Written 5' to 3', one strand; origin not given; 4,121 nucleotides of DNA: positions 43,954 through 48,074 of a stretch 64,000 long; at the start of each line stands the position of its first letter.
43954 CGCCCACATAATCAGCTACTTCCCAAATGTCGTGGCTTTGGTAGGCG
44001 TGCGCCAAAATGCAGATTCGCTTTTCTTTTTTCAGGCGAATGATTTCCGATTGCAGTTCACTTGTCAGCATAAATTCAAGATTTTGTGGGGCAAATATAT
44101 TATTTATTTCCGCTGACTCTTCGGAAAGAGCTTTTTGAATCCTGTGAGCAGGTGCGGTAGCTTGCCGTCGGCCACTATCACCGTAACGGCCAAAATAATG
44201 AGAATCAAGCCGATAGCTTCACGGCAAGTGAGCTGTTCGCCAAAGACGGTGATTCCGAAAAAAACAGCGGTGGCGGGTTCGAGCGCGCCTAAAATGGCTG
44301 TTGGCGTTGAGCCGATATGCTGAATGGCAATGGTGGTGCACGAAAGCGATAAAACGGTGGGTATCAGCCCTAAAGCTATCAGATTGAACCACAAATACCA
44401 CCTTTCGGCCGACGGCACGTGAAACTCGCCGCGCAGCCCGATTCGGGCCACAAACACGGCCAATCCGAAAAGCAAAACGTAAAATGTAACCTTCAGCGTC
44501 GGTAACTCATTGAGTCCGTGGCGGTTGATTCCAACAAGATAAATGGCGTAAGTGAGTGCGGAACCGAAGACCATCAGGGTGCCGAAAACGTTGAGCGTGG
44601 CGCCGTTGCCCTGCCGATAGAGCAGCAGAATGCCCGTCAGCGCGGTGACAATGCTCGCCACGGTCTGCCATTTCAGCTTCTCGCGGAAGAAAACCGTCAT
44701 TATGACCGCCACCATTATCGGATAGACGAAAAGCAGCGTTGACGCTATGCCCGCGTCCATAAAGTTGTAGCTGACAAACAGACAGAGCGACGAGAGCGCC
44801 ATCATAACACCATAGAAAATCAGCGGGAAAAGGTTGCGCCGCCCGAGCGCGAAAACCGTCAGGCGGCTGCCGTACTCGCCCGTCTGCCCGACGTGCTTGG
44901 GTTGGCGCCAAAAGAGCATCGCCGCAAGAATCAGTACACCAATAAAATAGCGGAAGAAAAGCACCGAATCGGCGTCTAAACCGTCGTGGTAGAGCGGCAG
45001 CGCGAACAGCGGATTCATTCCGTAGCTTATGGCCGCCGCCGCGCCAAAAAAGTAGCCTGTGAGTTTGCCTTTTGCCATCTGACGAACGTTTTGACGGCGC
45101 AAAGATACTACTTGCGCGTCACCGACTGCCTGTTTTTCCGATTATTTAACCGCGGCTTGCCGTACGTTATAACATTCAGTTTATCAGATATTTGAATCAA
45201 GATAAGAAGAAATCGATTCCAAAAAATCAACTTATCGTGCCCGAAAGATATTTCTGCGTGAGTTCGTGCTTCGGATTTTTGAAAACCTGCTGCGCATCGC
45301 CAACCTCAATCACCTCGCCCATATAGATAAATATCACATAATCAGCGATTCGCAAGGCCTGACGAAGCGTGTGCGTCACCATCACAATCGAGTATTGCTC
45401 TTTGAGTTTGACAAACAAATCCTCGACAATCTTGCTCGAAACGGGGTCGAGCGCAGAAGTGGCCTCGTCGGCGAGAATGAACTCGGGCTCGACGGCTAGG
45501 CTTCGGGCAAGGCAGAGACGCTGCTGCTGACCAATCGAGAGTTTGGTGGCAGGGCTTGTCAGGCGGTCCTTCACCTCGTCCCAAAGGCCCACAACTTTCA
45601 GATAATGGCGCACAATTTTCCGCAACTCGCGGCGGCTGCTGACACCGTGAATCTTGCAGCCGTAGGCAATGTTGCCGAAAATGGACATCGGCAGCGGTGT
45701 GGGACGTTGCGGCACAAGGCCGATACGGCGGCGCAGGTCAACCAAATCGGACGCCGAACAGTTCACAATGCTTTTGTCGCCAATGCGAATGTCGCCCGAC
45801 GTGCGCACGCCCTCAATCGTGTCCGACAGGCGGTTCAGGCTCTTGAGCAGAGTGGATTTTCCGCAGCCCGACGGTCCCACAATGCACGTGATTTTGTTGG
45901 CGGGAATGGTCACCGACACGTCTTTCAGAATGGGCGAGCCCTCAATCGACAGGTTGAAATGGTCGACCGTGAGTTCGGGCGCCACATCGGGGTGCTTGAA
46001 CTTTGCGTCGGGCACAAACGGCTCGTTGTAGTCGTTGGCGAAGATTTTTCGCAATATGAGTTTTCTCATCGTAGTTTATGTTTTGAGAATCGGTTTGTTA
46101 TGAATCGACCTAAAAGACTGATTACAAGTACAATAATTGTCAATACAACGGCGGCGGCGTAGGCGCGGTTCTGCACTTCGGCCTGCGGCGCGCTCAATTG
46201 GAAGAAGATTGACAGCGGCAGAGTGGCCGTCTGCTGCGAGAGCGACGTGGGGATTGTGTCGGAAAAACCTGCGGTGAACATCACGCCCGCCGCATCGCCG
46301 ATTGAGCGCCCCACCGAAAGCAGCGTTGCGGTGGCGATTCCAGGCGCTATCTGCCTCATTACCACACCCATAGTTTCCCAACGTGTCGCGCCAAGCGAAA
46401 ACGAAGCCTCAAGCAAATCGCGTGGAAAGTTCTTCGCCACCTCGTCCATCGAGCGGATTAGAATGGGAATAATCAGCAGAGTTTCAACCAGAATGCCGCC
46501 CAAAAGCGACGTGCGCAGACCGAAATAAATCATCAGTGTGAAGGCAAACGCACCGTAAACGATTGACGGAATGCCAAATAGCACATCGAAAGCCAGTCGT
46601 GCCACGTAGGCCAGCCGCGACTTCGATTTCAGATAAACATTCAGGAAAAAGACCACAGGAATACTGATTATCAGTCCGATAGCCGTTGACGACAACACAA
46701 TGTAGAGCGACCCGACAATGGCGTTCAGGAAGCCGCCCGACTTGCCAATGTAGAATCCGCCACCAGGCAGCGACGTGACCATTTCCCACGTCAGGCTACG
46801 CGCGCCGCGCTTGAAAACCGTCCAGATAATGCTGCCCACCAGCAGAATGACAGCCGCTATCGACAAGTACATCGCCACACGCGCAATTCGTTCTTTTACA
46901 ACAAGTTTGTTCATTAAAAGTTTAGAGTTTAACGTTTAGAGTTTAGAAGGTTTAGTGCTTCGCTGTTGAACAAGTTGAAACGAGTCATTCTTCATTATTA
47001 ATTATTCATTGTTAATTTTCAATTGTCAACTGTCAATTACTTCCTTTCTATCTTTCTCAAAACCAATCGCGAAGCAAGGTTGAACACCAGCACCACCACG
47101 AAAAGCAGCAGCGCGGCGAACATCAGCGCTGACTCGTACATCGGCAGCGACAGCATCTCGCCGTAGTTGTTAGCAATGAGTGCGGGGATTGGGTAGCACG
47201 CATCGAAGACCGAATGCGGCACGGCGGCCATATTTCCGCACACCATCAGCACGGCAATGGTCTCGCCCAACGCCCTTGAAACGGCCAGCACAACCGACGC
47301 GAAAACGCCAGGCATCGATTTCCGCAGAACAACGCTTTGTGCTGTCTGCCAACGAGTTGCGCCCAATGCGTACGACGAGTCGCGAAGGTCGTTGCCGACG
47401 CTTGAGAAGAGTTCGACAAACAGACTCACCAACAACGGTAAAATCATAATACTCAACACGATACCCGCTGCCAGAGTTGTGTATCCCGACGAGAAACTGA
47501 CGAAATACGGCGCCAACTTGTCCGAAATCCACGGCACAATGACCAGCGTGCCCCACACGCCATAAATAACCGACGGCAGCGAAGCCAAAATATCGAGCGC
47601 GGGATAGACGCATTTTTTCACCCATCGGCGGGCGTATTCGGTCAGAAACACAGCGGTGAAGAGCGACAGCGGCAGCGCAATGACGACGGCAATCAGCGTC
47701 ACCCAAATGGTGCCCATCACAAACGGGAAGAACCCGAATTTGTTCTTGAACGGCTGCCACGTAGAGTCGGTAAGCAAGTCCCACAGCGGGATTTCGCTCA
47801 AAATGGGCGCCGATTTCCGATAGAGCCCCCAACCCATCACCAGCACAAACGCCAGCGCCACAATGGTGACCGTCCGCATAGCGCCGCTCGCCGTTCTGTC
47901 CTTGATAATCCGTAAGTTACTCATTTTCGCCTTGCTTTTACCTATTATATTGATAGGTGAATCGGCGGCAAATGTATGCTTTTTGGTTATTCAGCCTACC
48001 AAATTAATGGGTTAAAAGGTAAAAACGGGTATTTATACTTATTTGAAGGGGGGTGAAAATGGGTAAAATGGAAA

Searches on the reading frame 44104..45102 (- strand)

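Call 62: search_protein_families(library=pfam, proteins=[window:44104-45102:-], max_evalue=0.00001)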
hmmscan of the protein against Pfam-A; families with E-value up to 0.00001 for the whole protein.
window:44104-45102:- (332 aa): 1 family
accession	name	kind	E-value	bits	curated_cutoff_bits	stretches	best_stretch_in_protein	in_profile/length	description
PF00892.27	EamA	-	3.7e-33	115.1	28.2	2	173-310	2-134/135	EamA-like transporter family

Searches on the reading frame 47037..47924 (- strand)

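Call 62: search_protein_families(library=pfam, proteins=[window:47037-47924:-], max_evalue=0.00001)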
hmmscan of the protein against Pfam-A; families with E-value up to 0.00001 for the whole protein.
window:47037-47924:- (295 aa): 1 family
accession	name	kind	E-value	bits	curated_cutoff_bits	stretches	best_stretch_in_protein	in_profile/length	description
PF00528.27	BPD_transp_1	-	1.2e-17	64.7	26.4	1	84-292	2-182/184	Binding-protein-dependent transport system inner membrane component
